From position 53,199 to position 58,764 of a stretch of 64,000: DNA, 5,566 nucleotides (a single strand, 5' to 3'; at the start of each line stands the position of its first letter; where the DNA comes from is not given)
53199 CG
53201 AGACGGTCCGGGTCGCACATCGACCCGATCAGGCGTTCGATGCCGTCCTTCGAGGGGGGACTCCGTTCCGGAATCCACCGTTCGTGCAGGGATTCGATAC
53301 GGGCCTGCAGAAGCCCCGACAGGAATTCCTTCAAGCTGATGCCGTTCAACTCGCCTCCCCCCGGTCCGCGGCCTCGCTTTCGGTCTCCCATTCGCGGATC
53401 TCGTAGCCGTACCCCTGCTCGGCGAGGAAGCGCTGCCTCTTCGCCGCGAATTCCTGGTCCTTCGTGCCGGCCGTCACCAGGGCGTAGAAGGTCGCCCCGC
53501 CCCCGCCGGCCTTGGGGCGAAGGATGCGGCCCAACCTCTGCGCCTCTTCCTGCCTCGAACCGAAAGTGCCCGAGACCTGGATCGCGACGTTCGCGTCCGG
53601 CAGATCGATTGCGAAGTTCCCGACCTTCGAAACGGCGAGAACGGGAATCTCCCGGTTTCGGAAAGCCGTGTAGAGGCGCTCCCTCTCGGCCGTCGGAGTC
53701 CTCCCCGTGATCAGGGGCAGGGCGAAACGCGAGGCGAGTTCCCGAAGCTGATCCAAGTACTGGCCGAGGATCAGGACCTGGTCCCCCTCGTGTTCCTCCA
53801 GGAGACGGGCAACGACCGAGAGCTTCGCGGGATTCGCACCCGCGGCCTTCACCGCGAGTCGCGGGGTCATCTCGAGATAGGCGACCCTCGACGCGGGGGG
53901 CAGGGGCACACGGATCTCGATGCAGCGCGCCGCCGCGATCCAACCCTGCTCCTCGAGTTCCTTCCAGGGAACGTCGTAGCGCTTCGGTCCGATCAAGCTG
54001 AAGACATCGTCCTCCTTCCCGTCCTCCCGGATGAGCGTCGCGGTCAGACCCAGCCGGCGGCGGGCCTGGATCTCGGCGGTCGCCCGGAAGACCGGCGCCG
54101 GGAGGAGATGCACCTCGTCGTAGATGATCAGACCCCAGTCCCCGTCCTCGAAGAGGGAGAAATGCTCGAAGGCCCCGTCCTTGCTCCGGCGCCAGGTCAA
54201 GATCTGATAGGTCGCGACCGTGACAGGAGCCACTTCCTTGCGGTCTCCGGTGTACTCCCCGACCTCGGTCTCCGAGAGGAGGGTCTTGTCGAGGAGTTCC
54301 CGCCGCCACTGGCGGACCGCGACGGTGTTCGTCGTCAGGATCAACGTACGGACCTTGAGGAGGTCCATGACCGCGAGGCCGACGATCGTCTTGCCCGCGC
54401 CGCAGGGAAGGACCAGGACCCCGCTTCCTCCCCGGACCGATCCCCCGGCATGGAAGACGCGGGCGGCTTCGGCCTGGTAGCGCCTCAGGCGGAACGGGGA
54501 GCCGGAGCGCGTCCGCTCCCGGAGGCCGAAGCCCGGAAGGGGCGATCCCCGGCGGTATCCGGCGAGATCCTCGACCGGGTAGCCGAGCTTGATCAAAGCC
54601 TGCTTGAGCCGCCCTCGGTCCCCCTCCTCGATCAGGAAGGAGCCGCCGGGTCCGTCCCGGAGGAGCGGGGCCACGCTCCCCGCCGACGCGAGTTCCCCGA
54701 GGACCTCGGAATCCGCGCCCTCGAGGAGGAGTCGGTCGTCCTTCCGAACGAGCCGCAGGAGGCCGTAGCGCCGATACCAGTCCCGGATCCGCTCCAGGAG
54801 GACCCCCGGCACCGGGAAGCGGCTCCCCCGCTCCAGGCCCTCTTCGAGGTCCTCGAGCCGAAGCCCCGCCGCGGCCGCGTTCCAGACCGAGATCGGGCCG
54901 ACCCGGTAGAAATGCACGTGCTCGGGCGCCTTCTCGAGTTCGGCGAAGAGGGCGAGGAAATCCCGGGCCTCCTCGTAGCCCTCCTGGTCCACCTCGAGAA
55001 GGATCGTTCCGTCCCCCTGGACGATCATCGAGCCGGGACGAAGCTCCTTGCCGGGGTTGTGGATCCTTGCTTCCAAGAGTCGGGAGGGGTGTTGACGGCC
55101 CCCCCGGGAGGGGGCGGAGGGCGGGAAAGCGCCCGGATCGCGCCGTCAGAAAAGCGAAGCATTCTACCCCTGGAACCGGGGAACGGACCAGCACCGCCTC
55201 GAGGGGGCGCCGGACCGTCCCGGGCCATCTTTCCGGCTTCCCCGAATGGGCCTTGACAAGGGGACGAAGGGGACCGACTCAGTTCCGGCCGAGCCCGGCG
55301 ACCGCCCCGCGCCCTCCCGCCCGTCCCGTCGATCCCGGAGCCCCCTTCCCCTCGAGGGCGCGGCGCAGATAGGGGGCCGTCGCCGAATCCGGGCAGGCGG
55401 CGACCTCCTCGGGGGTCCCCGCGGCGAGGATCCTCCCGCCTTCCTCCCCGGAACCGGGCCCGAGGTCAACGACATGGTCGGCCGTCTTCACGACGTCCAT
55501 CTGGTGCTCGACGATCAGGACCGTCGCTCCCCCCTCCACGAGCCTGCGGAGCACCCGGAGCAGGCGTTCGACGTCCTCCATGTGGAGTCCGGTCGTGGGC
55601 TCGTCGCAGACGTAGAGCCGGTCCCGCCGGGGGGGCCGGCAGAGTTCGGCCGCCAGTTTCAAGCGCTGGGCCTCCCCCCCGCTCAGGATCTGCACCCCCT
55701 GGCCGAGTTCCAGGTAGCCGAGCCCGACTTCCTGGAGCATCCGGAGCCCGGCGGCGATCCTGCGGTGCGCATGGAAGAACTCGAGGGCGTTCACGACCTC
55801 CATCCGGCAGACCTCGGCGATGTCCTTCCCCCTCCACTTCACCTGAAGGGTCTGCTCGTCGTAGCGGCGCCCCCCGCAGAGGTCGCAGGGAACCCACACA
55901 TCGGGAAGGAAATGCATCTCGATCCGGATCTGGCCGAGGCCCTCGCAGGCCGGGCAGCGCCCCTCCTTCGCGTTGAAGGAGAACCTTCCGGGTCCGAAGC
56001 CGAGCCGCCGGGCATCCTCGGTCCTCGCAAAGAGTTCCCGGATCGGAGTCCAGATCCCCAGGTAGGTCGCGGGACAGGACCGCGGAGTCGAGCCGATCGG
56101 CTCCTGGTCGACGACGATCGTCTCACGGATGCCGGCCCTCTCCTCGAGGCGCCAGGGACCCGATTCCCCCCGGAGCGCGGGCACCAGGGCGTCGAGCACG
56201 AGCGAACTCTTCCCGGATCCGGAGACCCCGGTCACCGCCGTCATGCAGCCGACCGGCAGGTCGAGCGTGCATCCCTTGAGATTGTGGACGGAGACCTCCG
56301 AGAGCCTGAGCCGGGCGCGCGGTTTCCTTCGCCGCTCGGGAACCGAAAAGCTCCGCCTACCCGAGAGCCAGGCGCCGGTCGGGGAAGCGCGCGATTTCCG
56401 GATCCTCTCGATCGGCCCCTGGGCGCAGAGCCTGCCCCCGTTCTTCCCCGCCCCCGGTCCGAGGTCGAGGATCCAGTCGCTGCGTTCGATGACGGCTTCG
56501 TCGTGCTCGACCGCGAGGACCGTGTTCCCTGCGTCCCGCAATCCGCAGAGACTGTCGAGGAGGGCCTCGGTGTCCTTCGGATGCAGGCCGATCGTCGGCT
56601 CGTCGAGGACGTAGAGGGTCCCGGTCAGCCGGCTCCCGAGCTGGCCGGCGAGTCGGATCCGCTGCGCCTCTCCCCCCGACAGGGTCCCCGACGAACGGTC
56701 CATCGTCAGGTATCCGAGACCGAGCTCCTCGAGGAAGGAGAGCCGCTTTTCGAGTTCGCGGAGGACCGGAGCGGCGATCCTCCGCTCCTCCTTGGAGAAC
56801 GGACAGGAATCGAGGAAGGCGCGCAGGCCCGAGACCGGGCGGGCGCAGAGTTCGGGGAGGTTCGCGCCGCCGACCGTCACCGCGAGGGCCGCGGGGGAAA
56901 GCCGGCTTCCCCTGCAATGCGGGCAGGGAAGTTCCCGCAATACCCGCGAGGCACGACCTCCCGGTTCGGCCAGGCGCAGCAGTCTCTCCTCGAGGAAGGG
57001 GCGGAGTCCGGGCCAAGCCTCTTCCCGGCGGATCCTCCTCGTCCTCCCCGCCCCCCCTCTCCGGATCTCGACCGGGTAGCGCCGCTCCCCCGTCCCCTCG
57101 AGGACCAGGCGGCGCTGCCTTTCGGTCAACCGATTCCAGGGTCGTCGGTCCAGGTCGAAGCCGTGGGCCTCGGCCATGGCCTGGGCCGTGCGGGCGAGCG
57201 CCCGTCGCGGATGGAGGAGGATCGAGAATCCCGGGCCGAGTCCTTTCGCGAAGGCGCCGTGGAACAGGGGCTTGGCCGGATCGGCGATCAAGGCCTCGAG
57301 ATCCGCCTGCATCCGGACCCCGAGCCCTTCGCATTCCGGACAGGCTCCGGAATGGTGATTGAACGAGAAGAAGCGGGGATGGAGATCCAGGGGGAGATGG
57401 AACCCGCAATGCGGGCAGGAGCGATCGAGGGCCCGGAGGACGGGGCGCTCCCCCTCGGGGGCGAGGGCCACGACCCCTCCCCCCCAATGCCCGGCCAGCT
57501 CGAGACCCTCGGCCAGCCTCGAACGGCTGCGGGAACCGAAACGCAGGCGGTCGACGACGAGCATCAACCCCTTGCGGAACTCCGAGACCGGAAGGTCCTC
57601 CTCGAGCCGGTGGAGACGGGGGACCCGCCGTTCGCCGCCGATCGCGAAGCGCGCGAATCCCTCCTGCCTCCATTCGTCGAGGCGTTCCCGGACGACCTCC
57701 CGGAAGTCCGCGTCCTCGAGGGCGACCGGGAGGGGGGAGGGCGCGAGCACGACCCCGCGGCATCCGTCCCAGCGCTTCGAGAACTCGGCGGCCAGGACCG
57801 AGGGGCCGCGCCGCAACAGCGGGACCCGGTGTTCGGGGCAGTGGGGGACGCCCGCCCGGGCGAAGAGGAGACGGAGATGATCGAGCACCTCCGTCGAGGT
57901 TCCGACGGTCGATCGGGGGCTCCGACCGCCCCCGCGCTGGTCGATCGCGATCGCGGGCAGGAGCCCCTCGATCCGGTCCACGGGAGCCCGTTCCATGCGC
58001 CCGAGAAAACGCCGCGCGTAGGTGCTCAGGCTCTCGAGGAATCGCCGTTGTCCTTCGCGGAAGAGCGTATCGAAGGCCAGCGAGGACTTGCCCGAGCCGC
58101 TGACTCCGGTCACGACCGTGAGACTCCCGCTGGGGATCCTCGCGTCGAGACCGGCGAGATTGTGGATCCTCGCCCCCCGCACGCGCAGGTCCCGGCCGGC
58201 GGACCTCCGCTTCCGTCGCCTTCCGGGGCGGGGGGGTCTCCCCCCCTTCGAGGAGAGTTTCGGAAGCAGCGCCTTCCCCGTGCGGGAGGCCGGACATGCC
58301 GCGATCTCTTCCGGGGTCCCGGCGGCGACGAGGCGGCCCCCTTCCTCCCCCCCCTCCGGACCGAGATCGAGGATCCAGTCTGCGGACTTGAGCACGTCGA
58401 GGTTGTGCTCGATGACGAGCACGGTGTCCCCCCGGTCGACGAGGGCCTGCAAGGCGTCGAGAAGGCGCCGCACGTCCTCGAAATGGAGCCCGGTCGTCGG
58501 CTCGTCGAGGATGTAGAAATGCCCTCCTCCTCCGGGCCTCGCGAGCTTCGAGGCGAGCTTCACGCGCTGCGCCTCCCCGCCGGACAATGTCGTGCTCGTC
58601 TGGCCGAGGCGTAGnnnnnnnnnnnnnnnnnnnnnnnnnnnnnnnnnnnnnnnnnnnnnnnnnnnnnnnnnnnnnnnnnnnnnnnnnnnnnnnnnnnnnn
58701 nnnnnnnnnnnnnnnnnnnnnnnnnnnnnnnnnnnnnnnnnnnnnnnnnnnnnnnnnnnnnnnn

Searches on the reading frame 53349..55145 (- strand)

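Call 17: search_protein_families(library=pfam, proteins=[window:53349-55145:-], max_evalue=0.01)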
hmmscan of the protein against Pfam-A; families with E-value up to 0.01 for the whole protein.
window:53349-55145:- (599 aa): 5 families
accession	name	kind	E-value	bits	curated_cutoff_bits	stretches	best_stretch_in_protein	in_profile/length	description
PF16203.11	ERCC3_RAD25_C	-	8.6e-45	153.4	27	1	397-584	1-195/248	ERCC3/RAD25/XPB C-terminal helicase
PF13625.11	Helicase_C_3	-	1.4e-31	109.6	34.2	1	40-161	1-119/125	Helicase conserved C-terminal domain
PF04851.21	ResIII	-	8.2e-17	62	22.5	1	218-372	2-163/164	Type III restriction enzyme, res subunit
PF00271.37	Helicase_C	-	2.7e-14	53.8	23.5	1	441-544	2-109/110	Helicase conserved C-terminal domain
PF00176.29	SNF2-rel_dom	-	0.0014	18.2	24.9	1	223-384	1-174/290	SNF2-related domain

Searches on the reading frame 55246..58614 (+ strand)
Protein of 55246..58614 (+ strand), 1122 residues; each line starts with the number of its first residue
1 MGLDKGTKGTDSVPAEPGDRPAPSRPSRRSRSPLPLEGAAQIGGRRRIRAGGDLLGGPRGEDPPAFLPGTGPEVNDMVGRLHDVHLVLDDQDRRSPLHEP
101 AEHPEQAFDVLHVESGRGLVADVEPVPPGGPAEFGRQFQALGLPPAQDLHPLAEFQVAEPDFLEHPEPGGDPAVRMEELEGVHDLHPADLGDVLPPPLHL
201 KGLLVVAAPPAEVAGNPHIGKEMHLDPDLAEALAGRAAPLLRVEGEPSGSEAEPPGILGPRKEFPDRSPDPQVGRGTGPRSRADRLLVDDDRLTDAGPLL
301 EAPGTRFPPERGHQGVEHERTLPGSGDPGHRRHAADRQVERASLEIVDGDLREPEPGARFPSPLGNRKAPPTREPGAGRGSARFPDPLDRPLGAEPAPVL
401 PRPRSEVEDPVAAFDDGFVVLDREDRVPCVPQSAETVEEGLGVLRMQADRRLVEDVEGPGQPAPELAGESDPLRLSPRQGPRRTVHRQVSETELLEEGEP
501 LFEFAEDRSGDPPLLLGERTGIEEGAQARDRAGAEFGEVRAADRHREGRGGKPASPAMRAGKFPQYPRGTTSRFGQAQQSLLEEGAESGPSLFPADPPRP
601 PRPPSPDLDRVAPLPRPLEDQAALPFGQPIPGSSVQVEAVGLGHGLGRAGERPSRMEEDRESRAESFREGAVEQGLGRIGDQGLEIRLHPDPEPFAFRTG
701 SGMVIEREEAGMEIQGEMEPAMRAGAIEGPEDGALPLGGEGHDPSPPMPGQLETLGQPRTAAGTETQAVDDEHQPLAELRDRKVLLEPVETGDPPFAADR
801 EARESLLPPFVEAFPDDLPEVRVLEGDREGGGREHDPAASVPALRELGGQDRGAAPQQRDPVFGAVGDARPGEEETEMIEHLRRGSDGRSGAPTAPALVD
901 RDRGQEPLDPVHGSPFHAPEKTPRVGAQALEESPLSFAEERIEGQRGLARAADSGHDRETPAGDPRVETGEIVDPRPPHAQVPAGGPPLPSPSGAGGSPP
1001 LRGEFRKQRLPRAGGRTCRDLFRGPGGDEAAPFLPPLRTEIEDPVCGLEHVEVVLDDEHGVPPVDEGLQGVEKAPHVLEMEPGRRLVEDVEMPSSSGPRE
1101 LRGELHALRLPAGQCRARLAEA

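Call 15: find_encoding_contigs(protein=window:55246-58614:+, flank=10000, max_places=1)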
Protein window:55246-58614:+ (1122 aa): no gene with exactly this product is on record in the collection.
